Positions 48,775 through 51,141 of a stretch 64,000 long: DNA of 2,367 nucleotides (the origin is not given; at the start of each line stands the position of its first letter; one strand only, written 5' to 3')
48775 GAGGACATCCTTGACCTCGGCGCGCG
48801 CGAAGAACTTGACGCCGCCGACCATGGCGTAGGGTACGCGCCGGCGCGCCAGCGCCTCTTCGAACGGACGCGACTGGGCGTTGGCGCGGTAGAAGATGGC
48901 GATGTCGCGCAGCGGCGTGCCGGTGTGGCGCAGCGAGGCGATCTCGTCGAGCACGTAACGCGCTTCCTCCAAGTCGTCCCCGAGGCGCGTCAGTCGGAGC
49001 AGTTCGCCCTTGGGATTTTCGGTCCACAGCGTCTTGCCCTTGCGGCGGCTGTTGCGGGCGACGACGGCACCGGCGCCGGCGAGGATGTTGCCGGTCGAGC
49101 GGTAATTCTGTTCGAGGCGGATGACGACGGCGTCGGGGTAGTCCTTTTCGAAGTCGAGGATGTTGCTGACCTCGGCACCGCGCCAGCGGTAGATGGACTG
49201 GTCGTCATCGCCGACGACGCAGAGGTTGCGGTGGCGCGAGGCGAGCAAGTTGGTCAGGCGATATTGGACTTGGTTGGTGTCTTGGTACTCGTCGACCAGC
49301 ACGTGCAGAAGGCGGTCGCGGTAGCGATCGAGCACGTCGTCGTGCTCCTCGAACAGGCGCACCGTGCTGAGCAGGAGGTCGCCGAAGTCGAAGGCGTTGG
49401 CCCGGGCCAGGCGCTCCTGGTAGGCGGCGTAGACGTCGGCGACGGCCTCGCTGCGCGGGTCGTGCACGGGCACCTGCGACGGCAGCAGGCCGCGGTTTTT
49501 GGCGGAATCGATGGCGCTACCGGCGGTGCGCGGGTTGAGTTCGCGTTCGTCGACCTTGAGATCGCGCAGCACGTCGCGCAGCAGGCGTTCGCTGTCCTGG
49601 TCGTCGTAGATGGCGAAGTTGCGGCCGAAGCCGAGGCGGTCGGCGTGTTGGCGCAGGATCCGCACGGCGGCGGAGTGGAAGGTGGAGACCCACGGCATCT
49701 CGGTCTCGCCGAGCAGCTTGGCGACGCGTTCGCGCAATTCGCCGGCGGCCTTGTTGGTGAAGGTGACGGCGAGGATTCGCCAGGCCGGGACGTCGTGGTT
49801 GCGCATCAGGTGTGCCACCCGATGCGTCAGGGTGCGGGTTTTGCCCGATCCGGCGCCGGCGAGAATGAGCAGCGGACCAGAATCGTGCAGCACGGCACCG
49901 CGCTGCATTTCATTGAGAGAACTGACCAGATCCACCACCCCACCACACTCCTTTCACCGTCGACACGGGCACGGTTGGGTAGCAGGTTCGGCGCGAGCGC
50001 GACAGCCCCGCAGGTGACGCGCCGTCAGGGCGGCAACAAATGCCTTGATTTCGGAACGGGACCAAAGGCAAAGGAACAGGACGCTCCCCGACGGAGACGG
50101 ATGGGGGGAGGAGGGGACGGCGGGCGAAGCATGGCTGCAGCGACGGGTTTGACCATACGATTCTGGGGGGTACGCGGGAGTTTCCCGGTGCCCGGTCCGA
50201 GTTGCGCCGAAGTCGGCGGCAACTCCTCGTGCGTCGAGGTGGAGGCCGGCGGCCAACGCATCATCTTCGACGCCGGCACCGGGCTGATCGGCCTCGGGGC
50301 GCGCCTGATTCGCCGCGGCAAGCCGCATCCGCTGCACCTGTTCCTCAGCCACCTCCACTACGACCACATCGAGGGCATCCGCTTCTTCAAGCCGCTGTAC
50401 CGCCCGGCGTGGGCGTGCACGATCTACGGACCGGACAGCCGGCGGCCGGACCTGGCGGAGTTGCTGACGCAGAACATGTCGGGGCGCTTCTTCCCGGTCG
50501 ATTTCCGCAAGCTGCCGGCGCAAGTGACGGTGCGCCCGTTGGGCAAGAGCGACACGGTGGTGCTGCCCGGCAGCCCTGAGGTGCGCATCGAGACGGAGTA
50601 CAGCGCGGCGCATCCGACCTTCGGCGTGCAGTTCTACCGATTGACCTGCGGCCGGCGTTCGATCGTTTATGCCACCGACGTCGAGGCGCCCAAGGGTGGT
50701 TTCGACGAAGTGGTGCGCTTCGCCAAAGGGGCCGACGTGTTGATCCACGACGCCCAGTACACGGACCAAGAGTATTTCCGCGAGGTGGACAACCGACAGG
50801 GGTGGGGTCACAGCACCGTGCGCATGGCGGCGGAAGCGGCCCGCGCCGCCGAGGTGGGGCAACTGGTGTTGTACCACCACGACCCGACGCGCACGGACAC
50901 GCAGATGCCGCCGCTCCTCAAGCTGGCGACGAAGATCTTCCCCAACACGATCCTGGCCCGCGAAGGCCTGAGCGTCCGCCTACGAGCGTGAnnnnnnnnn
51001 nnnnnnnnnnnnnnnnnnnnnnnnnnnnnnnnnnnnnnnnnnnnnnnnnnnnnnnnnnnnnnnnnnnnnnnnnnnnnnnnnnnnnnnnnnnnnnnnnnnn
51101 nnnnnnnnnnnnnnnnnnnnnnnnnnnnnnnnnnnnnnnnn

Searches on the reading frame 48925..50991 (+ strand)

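Call 15: search_protein_families(library=pfam, proteins=[window:48925-50991:+], max_evalue=0.01)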
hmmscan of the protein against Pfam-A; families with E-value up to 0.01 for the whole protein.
window:48925-50991:+ (688 aa): 2 families
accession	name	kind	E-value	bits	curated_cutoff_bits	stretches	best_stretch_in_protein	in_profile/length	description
PF12706.13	Lactamase_B_2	-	1.6e-19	70.8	27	1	445-652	2-200/200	Beta-lactamase superfamily domain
PF00753.33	Lactamase_B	-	1.1e-09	38.9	22.7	1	432-589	4-153/196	Metallo-beta-lactamase superfamily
